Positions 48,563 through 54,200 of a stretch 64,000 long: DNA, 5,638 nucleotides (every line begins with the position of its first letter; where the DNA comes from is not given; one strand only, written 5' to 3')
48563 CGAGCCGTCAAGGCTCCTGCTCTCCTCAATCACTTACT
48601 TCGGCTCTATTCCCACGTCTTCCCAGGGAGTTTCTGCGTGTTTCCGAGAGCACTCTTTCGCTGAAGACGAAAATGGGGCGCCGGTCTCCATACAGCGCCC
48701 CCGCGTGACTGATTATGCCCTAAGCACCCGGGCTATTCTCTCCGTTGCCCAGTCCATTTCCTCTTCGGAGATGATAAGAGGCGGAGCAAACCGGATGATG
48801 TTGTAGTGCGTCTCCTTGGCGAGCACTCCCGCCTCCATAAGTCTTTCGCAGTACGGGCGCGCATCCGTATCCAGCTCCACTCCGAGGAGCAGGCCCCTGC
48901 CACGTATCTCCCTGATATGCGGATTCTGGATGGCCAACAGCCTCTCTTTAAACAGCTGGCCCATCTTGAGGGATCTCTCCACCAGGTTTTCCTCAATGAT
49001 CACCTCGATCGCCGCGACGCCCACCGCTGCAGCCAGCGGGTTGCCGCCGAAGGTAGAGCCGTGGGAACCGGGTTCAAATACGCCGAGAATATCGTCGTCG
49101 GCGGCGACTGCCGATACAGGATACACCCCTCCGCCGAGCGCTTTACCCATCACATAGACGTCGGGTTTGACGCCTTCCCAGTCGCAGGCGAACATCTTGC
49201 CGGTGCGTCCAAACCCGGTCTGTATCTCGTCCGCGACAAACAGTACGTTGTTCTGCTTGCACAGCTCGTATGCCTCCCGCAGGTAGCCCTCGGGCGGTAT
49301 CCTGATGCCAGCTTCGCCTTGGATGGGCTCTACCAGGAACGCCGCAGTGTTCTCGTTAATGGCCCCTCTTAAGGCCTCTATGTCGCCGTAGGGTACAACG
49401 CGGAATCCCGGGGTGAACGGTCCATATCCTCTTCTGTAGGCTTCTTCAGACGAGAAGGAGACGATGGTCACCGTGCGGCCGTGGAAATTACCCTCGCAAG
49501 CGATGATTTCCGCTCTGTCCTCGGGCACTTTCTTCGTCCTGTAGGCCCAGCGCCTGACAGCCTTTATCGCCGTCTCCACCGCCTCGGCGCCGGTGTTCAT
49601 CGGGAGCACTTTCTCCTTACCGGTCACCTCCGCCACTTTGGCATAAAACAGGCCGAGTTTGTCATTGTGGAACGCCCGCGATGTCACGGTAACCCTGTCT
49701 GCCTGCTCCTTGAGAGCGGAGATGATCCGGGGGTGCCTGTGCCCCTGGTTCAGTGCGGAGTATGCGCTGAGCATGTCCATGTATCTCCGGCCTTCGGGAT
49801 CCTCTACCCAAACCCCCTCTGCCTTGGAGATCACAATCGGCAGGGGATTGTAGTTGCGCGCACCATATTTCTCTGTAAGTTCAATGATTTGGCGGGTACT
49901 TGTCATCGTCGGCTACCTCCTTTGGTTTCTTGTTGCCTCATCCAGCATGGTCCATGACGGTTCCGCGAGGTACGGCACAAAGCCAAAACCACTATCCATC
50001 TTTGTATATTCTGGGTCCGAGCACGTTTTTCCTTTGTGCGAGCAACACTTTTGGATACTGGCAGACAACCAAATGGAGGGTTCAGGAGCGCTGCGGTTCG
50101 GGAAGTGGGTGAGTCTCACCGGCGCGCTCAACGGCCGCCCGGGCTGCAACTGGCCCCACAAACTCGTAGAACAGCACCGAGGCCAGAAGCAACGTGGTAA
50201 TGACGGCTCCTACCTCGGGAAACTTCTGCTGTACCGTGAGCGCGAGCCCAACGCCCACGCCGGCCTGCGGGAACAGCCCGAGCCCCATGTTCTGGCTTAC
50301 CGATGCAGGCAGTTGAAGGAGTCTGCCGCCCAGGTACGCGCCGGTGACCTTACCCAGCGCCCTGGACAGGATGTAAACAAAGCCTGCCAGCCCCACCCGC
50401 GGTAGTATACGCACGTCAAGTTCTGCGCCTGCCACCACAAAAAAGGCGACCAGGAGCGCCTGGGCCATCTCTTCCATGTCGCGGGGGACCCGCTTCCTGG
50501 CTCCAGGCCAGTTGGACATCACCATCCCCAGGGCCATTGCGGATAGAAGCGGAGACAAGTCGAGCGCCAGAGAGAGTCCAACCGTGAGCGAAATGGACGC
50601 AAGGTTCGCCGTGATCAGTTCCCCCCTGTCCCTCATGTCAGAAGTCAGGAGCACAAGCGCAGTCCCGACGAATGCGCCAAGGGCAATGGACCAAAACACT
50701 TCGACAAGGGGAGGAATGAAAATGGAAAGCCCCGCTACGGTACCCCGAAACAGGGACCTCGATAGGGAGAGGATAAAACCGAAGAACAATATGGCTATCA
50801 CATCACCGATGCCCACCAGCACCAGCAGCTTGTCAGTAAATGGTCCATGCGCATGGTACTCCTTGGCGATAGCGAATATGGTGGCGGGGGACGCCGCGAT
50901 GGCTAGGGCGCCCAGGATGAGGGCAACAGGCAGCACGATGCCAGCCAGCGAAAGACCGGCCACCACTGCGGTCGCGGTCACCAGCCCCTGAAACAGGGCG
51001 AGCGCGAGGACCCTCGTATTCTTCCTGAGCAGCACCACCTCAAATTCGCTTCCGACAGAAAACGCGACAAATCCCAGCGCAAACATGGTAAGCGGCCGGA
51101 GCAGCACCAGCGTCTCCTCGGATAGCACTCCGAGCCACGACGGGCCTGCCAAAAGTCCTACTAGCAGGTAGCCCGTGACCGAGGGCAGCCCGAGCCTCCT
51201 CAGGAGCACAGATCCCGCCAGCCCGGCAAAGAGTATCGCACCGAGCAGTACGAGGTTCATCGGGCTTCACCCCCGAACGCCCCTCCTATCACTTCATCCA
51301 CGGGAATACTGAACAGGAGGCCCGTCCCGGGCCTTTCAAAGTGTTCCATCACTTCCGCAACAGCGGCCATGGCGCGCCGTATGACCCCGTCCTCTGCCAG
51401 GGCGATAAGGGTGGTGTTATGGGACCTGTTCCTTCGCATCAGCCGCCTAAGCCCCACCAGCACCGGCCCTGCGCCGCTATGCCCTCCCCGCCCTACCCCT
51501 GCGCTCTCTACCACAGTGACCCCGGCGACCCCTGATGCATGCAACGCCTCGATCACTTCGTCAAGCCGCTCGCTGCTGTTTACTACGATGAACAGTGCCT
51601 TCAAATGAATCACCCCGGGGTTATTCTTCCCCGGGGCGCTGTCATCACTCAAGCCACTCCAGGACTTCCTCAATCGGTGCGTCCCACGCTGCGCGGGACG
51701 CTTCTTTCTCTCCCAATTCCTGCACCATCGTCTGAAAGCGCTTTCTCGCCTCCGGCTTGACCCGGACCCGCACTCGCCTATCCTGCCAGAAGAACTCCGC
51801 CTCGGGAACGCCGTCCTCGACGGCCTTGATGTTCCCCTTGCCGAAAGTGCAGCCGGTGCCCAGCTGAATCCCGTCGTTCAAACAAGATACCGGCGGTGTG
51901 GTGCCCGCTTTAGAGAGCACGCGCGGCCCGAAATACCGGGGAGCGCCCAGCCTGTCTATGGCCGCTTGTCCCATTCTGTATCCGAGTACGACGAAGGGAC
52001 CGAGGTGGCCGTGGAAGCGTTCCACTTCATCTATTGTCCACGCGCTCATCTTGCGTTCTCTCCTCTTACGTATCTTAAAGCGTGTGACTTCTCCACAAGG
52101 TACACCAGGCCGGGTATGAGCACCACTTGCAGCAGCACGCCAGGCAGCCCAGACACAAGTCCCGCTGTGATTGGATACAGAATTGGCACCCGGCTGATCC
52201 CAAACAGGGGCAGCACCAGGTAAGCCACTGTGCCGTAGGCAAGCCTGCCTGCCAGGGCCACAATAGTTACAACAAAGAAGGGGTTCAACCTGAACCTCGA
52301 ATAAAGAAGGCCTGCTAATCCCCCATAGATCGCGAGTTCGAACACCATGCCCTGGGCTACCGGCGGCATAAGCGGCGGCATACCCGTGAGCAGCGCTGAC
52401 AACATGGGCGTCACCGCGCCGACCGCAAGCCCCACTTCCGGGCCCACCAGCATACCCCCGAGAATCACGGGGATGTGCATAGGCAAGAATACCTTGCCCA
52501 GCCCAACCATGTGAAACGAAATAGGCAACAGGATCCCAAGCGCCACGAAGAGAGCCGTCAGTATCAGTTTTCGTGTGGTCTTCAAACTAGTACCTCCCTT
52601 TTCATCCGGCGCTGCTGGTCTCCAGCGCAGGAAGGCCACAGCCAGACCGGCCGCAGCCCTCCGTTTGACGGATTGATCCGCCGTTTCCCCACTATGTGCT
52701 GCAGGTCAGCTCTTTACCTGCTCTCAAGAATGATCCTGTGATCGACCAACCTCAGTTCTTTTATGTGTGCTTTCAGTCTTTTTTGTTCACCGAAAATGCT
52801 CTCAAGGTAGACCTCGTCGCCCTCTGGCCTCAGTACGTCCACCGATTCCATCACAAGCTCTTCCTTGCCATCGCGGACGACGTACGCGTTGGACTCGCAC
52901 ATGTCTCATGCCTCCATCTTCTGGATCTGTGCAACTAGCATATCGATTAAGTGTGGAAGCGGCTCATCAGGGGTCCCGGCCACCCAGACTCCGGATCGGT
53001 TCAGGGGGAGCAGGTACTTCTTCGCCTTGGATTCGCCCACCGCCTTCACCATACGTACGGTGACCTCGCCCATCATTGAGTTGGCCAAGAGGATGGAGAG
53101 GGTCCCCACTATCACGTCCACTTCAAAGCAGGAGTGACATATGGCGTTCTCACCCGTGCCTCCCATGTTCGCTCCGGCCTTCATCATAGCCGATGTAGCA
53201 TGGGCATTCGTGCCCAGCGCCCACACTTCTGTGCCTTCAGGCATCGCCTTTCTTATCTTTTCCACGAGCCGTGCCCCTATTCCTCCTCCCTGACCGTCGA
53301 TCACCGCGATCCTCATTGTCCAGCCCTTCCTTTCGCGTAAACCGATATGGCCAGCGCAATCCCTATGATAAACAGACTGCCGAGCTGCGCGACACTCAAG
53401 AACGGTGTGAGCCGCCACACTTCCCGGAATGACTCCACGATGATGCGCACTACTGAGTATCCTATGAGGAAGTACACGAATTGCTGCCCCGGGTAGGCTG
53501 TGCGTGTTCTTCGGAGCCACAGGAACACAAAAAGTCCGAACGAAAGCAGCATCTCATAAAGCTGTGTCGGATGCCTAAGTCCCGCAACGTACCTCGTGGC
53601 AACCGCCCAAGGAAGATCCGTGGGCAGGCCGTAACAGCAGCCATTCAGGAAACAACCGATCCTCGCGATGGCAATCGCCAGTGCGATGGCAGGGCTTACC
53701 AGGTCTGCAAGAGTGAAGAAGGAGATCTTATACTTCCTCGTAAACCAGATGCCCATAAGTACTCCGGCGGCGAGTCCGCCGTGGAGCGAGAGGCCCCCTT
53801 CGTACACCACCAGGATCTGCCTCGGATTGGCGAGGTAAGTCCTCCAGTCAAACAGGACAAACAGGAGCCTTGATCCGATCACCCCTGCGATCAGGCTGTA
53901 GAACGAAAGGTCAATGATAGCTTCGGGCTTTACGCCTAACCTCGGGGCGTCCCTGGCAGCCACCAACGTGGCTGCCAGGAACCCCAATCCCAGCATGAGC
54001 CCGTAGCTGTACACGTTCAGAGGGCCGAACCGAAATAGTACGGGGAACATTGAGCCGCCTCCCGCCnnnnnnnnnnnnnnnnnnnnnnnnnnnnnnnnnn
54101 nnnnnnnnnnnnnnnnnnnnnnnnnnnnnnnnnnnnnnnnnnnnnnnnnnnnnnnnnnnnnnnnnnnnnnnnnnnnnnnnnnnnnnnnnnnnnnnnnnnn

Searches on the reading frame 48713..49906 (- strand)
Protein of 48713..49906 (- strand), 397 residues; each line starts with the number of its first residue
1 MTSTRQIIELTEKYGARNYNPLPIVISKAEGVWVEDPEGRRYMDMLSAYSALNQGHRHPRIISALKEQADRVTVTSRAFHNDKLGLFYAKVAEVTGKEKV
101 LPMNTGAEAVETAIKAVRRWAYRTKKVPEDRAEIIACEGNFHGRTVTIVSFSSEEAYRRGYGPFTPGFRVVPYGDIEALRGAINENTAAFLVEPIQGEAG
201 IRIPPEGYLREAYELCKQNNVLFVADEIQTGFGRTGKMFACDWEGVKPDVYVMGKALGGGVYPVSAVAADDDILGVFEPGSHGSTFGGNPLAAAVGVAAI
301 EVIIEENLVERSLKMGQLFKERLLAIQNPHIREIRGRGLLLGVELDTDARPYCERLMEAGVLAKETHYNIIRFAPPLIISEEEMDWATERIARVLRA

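Call 52: search_protein_families(library=pfam, proteins=[window:48713-49906:-], max_evalue=0.00001)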
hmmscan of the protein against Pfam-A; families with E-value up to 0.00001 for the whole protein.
window:48713-49906:- (397 aa): 1 family
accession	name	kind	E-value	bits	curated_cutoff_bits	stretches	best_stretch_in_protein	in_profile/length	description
PF00202.27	Aminotran_3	-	4e-134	447.8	30.5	1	14-395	1-403/403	Aminotransferase class-III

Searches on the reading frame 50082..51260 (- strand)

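Call 52: search_protein_families(library=pfam, proteins=[window:50082-51260:-], max_evalue=0.00001)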
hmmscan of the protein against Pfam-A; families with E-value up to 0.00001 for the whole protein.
window:50082-51260:- (392 aa): 1 family
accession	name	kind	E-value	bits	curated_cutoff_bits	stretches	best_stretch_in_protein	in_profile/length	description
PF00999.27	Na_H_Exchanger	-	1.3e-26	93.8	26.2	1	11-363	6-359/375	Sodium/hydrogen exchanger, transmembrane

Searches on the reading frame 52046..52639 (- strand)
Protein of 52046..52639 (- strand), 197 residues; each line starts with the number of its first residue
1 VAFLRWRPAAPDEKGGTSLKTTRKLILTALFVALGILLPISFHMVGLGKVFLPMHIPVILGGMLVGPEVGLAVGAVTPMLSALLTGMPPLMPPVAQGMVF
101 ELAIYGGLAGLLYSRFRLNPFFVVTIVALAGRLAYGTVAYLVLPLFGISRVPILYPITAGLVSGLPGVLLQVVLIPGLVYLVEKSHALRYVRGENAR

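Call 52: search_protein_families(library=pfam, proteins=[window:52046-52639:-], max_evalue=0.00001)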
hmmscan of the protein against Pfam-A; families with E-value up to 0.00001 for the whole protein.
window:52046-52639:- (197 aa): 1 family
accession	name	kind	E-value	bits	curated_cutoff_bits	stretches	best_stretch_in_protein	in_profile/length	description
PF12822.12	ECF_trnsprt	-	7e-17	62.4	30.7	1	23-178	1-168/169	ECF transporter, substrate-specific component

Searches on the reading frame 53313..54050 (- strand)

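Call 52: search_protein_families(library=pfam, proteins=[window:53313-54050:-], max_evalue=0.00001)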
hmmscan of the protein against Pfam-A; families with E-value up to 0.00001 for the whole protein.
window:53313-54050:- (245 aa): 1 family
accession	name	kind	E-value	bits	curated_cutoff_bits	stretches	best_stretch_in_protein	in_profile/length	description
PF01790.23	LGT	-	1.6e-62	211.4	24.9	1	3-237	1-239/240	Prolipoprotein diacylglyceryl transferase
